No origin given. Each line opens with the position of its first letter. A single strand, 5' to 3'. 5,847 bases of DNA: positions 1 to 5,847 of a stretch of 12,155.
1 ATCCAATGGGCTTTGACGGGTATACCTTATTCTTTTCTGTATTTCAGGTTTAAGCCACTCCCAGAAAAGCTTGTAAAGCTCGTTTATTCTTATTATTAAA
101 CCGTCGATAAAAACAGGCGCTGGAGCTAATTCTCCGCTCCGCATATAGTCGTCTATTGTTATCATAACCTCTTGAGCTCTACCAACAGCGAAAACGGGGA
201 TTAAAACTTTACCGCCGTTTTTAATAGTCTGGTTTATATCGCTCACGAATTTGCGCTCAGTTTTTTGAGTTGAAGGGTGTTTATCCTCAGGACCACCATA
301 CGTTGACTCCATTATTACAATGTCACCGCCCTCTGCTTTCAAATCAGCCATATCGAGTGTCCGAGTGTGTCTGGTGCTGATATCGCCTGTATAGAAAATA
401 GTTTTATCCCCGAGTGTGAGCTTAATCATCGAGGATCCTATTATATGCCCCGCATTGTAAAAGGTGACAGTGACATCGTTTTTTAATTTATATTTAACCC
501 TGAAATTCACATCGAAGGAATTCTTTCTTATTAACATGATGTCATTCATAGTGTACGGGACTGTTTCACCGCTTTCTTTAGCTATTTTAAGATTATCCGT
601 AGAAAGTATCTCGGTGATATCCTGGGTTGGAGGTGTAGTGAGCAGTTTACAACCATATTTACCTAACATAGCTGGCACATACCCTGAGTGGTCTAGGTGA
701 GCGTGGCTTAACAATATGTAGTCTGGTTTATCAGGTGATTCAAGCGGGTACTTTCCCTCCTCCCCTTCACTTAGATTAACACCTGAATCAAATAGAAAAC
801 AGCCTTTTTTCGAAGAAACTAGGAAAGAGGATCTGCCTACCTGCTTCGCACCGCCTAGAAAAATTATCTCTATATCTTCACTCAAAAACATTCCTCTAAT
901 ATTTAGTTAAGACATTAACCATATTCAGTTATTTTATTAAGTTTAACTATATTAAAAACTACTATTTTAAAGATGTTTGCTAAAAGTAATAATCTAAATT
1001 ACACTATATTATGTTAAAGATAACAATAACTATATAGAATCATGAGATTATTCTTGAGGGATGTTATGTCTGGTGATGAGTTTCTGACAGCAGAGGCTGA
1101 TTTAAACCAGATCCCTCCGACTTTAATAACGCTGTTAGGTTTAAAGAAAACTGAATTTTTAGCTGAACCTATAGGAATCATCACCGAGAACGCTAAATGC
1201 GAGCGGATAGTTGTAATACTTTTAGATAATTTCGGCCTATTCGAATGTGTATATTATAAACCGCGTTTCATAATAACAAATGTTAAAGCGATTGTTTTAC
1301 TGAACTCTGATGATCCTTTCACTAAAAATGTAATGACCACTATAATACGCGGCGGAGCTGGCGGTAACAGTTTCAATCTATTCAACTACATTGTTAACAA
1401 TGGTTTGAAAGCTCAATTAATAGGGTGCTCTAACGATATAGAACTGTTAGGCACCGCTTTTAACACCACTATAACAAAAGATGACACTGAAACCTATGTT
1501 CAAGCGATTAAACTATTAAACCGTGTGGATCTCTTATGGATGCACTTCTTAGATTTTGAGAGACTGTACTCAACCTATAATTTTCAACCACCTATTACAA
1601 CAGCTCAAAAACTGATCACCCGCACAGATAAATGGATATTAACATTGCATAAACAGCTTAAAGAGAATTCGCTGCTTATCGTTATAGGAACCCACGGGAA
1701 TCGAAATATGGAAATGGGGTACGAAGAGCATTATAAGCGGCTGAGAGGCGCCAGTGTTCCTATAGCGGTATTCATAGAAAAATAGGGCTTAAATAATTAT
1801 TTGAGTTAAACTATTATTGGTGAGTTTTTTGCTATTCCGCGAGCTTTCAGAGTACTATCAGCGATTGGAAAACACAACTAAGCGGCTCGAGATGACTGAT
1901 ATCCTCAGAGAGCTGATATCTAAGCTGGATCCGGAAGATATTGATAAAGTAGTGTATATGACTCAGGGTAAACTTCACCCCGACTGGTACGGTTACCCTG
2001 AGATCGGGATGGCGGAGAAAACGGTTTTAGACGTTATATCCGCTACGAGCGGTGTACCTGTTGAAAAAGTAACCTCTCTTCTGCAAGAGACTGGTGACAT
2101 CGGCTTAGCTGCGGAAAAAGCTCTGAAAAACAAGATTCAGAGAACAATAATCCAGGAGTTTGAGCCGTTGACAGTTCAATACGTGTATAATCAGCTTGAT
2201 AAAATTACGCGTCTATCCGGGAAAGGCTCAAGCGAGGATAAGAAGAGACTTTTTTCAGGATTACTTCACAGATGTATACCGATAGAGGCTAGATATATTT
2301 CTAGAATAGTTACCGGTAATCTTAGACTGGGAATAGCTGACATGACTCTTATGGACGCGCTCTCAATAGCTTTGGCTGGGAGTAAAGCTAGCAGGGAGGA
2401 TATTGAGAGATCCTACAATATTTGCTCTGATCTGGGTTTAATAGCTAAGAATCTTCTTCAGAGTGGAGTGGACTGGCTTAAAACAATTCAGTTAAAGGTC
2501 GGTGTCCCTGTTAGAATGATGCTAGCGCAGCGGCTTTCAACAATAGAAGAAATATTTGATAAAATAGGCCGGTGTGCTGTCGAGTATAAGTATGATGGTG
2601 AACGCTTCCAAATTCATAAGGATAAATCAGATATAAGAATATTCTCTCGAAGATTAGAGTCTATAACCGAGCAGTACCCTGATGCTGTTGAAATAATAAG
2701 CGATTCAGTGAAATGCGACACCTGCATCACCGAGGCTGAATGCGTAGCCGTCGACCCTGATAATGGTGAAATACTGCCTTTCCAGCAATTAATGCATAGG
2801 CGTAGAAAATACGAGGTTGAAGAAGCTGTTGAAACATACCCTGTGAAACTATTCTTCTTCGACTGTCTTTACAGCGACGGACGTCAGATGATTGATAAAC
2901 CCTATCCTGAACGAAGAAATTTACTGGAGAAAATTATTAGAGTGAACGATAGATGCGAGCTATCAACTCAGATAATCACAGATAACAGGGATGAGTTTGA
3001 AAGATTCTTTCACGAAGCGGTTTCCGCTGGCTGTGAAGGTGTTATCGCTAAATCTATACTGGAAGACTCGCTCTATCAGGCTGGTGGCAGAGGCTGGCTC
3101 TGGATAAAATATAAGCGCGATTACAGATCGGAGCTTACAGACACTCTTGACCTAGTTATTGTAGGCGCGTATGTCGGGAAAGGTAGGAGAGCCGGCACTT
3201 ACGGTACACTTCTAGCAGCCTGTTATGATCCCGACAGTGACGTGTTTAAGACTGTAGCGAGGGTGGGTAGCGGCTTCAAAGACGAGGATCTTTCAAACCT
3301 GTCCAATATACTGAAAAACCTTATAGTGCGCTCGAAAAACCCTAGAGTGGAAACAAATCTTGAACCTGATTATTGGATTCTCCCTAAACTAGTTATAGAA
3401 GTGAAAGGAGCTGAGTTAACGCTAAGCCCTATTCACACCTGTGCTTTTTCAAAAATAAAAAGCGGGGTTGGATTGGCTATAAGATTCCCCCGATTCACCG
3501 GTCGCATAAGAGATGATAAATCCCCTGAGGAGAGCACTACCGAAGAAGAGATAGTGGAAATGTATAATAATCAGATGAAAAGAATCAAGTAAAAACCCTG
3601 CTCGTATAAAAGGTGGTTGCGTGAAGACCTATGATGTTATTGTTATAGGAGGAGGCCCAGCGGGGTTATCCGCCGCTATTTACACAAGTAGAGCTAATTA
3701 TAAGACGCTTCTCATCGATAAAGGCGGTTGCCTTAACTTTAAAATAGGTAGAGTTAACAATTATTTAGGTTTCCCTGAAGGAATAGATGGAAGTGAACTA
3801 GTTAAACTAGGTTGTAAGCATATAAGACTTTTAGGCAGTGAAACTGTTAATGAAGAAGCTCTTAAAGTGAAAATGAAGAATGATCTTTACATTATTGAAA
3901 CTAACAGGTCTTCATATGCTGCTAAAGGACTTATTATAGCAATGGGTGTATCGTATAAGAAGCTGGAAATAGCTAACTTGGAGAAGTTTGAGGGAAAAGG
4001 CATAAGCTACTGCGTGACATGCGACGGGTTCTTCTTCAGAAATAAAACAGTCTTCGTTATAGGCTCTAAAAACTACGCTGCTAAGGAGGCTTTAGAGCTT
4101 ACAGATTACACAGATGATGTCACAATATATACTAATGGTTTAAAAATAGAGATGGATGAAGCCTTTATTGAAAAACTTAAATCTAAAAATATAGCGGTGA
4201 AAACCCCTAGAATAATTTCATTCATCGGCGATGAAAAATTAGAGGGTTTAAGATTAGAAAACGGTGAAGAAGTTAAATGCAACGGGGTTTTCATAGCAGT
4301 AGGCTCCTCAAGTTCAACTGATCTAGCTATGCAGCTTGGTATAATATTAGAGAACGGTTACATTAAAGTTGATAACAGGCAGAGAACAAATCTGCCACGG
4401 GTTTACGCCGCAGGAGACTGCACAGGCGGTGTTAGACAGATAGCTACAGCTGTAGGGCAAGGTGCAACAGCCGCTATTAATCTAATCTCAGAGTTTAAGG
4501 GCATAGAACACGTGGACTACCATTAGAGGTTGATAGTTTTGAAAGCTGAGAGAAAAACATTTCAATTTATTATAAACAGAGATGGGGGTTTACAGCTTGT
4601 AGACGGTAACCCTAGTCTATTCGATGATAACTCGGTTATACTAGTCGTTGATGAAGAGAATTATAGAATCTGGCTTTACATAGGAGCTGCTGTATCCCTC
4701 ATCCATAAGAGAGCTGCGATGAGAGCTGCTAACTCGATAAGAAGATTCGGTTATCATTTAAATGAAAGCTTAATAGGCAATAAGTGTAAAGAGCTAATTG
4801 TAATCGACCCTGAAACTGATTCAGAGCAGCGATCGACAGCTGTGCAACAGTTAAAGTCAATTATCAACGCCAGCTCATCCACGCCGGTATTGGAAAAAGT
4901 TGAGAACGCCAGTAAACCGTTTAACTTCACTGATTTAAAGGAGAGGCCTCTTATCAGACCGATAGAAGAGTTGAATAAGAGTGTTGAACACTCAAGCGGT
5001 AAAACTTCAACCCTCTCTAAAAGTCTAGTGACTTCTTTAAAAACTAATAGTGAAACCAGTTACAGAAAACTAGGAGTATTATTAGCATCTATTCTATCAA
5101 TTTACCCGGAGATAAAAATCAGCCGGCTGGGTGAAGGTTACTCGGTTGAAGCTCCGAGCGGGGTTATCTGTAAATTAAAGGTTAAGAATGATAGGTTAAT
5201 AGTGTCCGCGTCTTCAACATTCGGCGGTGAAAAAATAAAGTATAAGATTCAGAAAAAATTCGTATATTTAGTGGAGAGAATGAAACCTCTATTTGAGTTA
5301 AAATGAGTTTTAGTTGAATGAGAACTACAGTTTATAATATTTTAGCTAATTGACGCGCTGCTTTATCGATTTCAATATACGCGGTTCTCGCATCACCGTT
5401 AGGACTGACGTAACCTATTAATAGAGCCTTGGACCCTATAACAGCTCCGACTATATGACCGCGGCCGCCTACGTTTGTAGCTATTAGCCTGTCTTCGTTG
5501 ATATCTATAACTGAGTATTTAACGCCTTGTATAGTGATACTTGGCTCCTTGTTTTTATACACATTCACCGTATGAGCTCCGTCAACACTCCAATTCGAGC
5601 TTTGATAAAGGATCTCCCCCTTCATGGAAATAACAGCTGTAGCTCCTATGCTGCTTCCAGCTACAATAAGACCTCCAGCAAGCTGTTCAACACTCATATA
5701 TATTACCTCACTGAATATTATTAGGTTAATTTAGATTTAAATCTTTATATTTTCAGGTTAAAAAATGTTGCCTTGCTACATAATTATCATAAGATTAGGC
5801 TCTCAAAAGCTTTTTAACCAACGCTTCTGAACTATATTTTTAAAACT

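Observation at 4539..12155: Dense island of eukaryote-like modules: actin regulators, Get3/Yip1, ubiquitin cascade and ESCRT-I-like gene within about 7.6 kb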

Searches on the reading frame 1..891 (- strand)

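Call 5: search_protein_families(library=pfam, proteins=[window:1-891:-], max_evalue=0.1)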
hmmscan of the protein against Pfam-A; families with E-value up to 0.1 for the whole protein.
window:1-891:- (297 aa): 4 families
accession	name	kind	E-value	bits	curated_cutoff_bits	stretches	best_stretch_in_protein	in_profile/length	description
PF00753.33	Lactamase_B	-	1.2e-12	48.6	22.7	1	19-208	5-173/196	Metallo-beta-lactamase superfamily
PF16661.11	Lactamase_B_6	-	5.2e-11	42.7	27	1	31-190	8-181/193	Metallo-beta-lactamase superfamily domain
PF12706.13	Lactamase_B_2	-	4.1e-06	27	27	1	33-204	4-172/200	Beta-lactamase superfamily domain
PF10996.14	Beta-Casp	-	4.9e-05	24.3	27.7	1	239-287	1-50/120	Beta-Casp domain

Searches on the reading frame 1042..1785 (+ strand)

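Call 5: search_protein_families(library=pfam, proteins=[window:1042-1785:+], max_evalue=0.1)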
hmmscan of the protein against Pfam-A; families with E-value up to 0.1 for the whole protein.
window:1042-1785:+ (247 aa): 0 families

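Call 59: search_protein_families(library=pfam, proteins=[window:1042-1785:+], max_evalue=0.01)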
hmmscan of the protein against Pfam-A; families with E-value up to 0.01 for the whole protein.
window:1042-1785:+ (247 aa): 0 families

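Call 60: search_protein_families(library=ncbifam, proteins=[window:1042-1785:+], max_evalue=0.001)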
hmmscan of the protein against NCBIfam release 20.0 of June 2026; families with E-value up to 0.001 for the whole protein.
window:1042-1785:+ (247 aa): 1 family
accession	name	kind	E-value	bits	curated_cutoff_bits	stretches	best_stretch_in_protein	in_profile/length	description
NF003766.0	PRK05362.1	equivalog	0.00028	19.7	256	1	114-227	229-342/396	phosphopentomutase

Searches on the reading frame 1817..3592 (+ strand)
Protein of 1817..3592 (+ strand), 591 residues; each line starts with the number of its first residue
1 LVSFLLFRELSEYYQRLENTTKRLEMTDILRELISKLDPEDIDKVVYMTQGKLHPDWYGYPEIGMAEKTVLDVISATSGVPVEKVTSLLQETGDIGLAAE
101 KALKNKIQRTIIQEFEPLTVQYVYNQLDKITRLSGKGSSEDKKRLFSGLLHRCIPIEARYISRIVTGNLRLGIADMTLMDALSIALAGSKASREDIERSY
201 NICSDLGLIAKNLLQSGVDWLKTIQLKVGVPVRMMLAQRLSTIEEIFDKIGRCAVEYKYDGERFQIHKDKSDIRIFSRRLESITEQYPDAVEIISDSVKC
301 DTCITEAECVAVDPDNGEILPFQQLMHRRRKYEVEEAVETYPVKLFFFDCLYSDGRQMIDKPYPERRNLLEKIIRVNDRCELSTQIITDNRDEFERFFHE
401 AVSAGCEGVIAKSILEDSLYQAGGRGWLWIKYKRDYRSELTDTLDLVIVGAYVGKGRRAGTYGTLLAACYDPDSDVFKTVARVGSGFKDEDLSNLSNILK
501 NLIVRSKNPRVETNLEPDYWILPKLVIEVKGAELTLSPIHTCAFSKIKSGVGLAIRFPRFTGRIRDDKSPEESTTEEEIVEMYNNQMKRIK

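Call 5: search_protein_families(library=pfam, proteins=[window:1817-3592:+], max_evalue=0.1)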
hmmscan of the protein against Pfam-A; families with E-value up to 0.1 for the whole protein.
window:1817-3592:+ (591 aa): 4 families
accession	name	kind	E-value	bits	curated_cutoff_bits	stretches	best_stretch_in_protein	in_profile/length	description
PF01068.26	DNA_ligase_A_M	-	1.4e-62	211.5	26.2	1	235-433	2-204/204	ATP dependent DNA ligase domain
PF04675.19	DNA_ligase_A_N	-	9.3e-46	156.6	24.6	1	7-183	2-174/174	DNA ligase N terminus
PF04679.21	DNA_ligase_A_C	-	1.3e-19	70.9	27.5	1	458-568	1-94/94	ATP dependent DNA ligase C terminal region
PF09414.15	RNA_ligase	-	0.008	16.8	27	1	253-414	3-158/171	RNA ligase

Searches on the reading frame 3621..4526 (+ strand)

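Call 5: search_protein_families(library=pfam, proteins=[window:3621-4526:+], max_evalue=0.1)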
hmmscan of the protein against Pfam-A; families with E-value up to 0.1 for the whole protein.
window:3621-4526:+ (301 aa): 13 families
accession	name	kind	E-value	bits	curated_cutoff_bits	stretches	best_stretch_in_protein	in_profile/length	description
PF07992.20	Pyr_redox_2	-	4e-45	154.9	26.1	1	4-281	1-291/291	Pyridine nucleotide-disulphide oxidoreductase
PF13738.12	Pyr_redox_3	-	2.9e-19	69.9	30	2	77-265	101-305/305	Pyridine nucleotide-disulphide oxidoreductase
PF01134.28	GIDA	-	8.6e-11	42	22.1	1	5-44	1-29/391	Glucose inhibited division protein A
PF03486.20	HI0933_like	-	9.5e-11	42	50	1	5-42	2-39/244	HI0933-like protein Rossmann domain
PF00890.30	FAD_binding_2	-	3.2e-08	33.6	20.4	1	5-36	1-32/414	FAD binding domain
PF12831.13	FAD_oxidored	-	4.4e-07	30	27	1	5-38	1-34/416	FAD dependent oxidoreductase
PF00070.33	Pyr_redox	-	1.3e-06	29.2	22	1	144-203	2-67/82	Pyridine nucleotide-disulphide oxidoreductase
PF01266.30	DAO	-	3.4e-06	27.3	27.9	1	5-35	1-31/353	FAD dependent oxidoreductase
PF13450.12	NAD_binding_8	-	3.4e-05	24.5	21.9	1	8-36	1-29/68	NAD(P)-binding Rossmann-like domain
PF01946.23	Thi4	-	0.00025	20.8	26.2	1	4-34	18-49/235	Thi4 family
PF05834.18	Lycopene_cycl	-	0.00067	19.3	23.4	1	5-36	1-34/380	Lycopene cyclase protein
PF01494.25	FAD_binding_3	-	0.0026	17.5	22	1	4-34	2-32/349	FAD binding domain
PF13241.12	NAD_binding_7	-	0.054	14.5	22.1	0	139-184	5-46/104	Putative NAD(P)-binding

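Call 60: search_protein_families(library=ncbifam, proteins=[window:3621-4526:+], max_evalue=0.001)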
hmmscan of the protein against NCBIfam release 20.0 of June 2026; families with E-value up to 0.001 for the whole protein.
window:3621-4526:+ (301 aa): 84 families (the best 25 are shown)
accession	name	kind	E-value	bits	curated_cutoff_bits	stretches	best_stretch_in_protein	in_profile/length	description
TIGR01292.1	TRX_reduct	equivalog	3.7e-77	259.1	343.45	1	4-289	1-297/300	thioredoxin-disulfide reductase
TIGR03143.1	AhpF_homolog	hypoth_equivalog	4.5e-52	177.4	687.65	1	2-288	3-304/555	putative alkyl hydroperoxide reductase F subunit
TIGR03140.1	AhpF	equivalog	1.4e-45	155.9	502.9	1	2-287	211-507/515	alkyl hydroperoxide reductase subunit F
NF007614.0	PRK10262.1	equivalog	5e-43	147.4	644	1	4-287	7-309/321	thioredoxin-disulfide reductase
TIGR04018.1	Bthiol_YpdA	hypoth_equivalog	4e-21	75.1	339.9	2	78-289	91-310/316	YpdA family putative bacillithiol disulfide reductase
TIGR01350.1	lipoamide_DH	equivalog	1.4e-19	70.1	408.8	2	82-292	112-333/461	dihydrolipoyl dehydrogenase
TIGR02053.1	MerA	equivalog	1.6e-19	70.3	454.45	1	94-290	123-330/465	mercury(II) reductase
NF004943.0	PRK06292.2-1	equivalog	1.1e-18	67.3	432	2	95-301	126-341/456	dihydrolipoyl dehydrogenase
NF004945.0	PRK06292.2-3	equivalog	3.3e-17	62.6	494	1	91-290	120-327/457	dihydrolipoyl dehydrogenase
NF003585.0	PRK05249.1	equivalog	8.1e-17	61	465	2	176-291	217-336/464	Si-specific NAD(P)(+) transhydrogenase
NF004776.0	PRK06116.1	equivalog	1.4e-15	57.2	480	1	73-290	105-327/450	glutathione-disulfide reductase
NF005883.0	PRK07845.1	equivalog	1.2e-14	54.2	479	1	210-288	253-334/466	NAD(P)H-quinone dehydrogenase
NF007123.0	PRK09564.1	equivalog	1.4e-14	53.7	458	1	168-269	183-285/444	CoA-disulfide reductase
NF009410.0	PRK12771.1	subfamily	2.2e-14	53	516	1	194-288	346-441/566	NAD(P)-binding protein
TIGR03385.1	CoA_CoA_reduc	equivalog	2.5e-14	52.9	578.8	1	98-269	99-284/439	CoA-disulfide reductase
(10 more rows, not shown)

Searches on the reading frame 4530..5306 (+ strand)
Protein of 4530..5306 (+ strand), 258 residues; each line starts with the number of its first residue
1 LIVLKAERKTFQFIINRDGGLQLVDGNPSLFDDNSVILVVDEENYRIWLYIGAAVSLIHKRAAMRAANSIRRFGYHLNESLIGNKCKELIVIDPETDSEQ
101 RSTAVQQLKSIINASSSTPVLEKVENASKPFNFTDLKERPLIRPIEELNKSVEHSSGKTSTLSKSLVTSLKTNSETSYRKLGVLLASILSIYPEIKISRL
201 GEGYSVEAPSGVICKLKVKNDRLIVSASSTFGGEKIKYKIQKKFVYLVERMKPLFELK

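Call 4: search_protein_families(library=pfam, proteins=[window:4530-5306:+], max_evalue=0.1)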
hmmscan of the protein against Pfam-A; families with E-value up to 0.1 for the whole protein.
window:4530-5306:+ (258 aa): 1 family
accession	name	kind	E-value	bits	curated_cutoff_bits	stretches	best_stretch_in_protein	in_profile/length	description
PF00626.27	Gelsolin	-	0.072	13.4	21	0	36-71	19-53/76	Gelsolin repeat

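Call 36: search_solved_structures(query=window:4530-5306:+, max_evalue=1, show_alignments=2)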
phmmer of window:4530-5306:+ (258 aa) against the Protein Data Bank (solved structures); distinct sequences matched with E-value up to 1: 0.

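Call 39: find_homologous_proteins(query=window:4530-5306:+, max_evalue=0.001)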
Query window:4530-5306:+ (258 aa): 5 proteins with E <= 0.001 among 1359 candidates. Only proteins of 141 to 452 residues were searched: fused or split forms outside these lengths cannot appear, so this answer is no evidence that the protein stands alone or is whole; lengths 'longer' or 'shorter' looks for them.
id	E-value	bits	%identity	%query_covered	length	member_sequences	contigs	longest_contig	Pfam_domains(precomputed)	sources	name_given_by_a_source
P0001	2.9e-158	542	100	99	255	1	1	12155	-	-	-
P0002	2.2e-90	320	80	75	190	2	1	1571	-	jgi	-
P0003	8.8e-63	230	47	98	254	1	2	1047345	-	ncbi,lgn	-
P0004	2.2e-61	225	47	98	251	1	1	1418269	-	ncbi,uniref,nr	ncbi:MAG: hypothetical protein OdinLCB4_005800 [Candidatus Odinarchaeum yellowstonii]|uniref:Unchara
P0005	3.6e-58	215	48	96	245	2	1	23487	-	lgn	-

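Call 46: search_protein_representatives(protein=window:4530-5306:+)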
Query: 258 residues. Proteins with E-value up to 0.001 (for the whole library): 66; up to 1e-10: 19; up to 1e-30: 6. The best 66 are listed.
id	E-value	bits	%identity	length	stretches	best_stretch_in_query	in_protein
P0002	7.0e-91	320.1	82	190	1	64-256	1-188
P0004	6.9e-62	225.2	48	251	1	6-256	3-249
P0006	6.9e-49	182.7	40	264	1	14-252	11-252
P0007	4.3e-43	163.7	38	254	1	13-254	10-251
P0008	5.7e-38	146.9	40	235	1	16-249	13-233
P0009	1.3e-35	139.2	38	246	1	14-249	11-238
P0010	5.9e-26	107.6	37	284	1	31-250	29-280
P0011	1.2e-19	87.0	29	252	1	8-242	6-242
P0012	2.0e-17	79.7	30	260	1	12-245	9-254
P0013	5.5e-17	78.3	31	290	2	17-111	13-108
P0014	2.8e-14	69.4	28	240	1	23-236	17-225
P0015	2.5e-13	66.3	35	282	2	25-148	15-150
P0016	3.7e-12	62.5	32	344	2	24-94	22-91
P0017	5.1e-12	62.0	34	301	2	18-104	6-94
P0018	3.1e-11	59.5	36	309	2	32-94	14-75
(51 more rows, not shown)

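Call 49: search_protein_families(library=pfam, alignment_id=A2, max_evalue=0.01)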
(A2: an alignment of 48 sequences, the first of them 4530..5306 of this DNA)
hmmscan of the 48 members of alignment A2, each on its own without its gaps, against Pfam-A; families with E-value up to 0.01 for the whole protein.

A. member 1, window:4530-5306:+ (258 aa): 0 families

B. families by the number of members that match (of 48 scanned): 5 families
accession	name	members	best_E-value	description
PF00626.27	Gelsolin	2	0.0012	Gelsolin repeat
PF00291.31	PALP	1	8.2e-07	Pyridoxal-phosphate dependent enzyme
PF12090.13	Spt20_SEP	1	0.0012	Spt20, SEP domain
PF04319.19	NifZ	1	0.0037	NifZ domain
PF25359.1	PH_met_RdRP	1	0.0099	Metazoan RdRP associated PH-like domain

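Call 52: predict_structure(alignment_id=A2)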
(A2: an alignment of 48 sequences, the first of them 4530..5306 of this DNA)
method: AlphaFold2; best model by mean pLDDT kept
length: 258 residues; sequences in the alignment: 48
mean_pLDDT: 83.6   pTM: 0.55
mean pLDDT of the five models: 83.6, 82.7, 82.3, 81.6, 81.4
residues with pLDDT >= 90: 172; 70-90: 19; 50-70: 38; < 50: 29
segments of 3 or more residues with pLDDT < 50: 1-4, 119-124, 126-128, 160-163, 165-171
pLDDT, mean of each block of 10 residues (from residue 1): 62 95 92 97 97 97 96 93 96 96 96 74 49 53 52 51 47 78 97 96 95 96 94 96 96 80
secondary structure, 60 per line:
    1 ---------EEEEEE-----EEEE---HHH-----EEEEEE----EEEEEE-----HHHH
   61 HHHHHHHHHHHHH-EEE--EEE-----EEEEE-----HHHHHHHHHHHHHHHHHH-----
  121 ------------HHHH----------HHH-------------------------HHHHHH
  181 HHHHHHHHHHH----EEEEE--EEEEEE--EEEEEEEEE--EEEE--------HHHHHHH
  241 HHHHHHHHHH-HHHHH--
elements in order: E10-15 E21-24 E36-41 E46-51 H57-73 E75-77 E80-82 E88-92 H98-115 H133-136 H175-191 E196-200 E203-208 E211-219 E222-225 H234-250 H252-256

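Call 55: fold_search(model_id=the predicted structure, library=pdb)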
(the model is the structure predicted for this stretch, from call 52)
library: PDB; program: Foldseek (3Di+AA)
matches with E <= 10: 500; with E <= 0.001: 2
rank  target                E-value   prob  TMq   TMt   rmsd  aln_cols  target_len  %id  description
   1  7c2f_B                1.2e-04  1.00  0.29  0.76   3.0       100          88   20  Crystal Structure of the Thorarchaeota ProGel/rabbit actin complex (released 2020-08-05)
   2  4s10_C                5.4e-04  1.00  0.27  0.61   4.0        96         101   14  Gelsolin nanobody shielding mutant plasma gelsolin from furin proteolysis (released 2015-06-03)
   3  1svy                  1.2e-03  1.00  0.30  0.67   3.5       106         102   19  SEVERIN DOMAIN 2, 1.75 ANGSTROM CRYSTAL STRUCTURE (released 1999-08-10)
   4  5fae                  1.2e-03  1.00  0.27  0.56   4.8       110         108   16  N184K pathological variant of gelsolin domain 2 (trigonal form) (released 2016-10-05)
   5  3fg6_A                1.4e-03  1.00  0.26  0.23   4.0       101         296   16  Structure of the C-terminus of Adseverin (released 2009-08-11)
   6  5a1k_B                1.4e-03  1.00  0.27  0.21   3.5        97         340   14  Crystal structure of calcium-free human adseverin domains A1-A3 (released 2015-09-16)
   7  5faf                  1.5e-03  1.00  0.28  0.58   5.3       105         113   16  N184K pathological variant of gelsolin domain 2 (orthorhombic form) (released 2016-10-05)
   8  9jus_V                1.9e-03  0.91  0.25  0.09  29.0       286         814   11  Structure of villin bound to an actin trimer (released 2025-10-08)
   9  6ljc                  2.1e-03  1.00  0.26  0.32   4.7       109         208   13  Crystal structure of fragmin F2-F3 domains (calcium and magnesium condition) (released 2020-01-01)
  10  1j72                  2.3e-03  1.00  0.27  0.21   4.9       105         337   14  Crystal Structure of Mutant Macrophage Capping Protein (Cap G) with Actin-severing Activity in the Ca2+-Free Form (released 2003-06-24)
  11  7c2h_G                2.5e-03  1.00  0.25  0.32   5.9       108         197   16  Crystal Structure of the Thorarchaeota 2DGel3/rabbit actin complex (released 2020-08-05)
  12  8viz_G                2.6e-03  0.96  0.27  0.11  30.8       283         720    8  Structure of full-length gelsolin bound to the barbed end of F-actin (released 2024-10-16)
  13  1jhw                  2.8e-03  1.00  0.29  0.23   4.3       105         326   10  Ca2+-binding Mimicry in the Crystal Structure of the Eu3+-Bound Mutant Human Macrophage Capping Protein Cap G (released 2002-06-28)
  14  3fg6_C                3.0e-03  1.00  0.26  0.22   4.0       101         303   16  Structure of the C-terminus of Adseverin (released 2009-08-11)
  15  4s10_D                3.3e-03  1.00  0.24  0.54   4.5        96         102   16  Gelsolin nanobody shielding mutant plasma gelsolin from furin proteolysis (released 2015-06-03)
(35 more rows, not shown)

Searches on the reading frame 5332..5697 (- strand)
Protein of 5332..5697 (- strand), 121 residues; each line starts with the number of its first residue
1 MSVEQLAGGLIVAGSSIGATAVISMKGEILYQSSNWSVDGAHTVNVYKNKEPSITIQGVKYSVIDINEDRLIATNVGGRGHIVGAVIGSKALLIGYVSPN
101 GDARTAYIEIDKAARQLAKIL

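Call 4: search_protein_families(library=pfam, proteins=[window:5332-5697:-], max_evalue=0.1)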
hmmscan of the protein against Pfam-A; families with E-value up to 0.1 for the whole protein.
window:5332-5697:- (121 aa): 1 family
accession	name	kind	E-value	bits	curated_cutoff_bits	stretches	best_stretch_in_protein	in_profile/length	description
PF00235.25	Profilin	-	9.2e-05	23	25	1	7-119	7-124/127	Profilin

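Call 37: search_solved_structures(query=window:5332-5697:-, max_evalue=0.01)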
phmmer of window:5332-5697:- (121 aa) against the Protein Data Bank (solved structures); distinct sequences matched with E-value up to 0.01: 5.
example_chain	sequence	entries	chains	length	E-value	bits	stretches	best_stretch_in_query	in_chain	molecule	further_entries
5zza_P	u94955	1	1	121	3.4e-59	200.9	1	1-121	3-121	Uncharacterized protein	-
5zzb_A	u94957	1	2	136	4.7e-13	52.4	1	6-119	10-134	Uncharacterized protein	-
5yed_A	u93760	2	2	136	1.3e-12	51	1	15-119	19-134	Uncharacterized protein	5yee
7pbh_A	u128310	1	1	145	3.3e-12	49.6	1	15-117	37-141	Profilin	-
6yrr_A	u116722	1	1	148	0.0023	21.2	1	17-83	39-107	Profilin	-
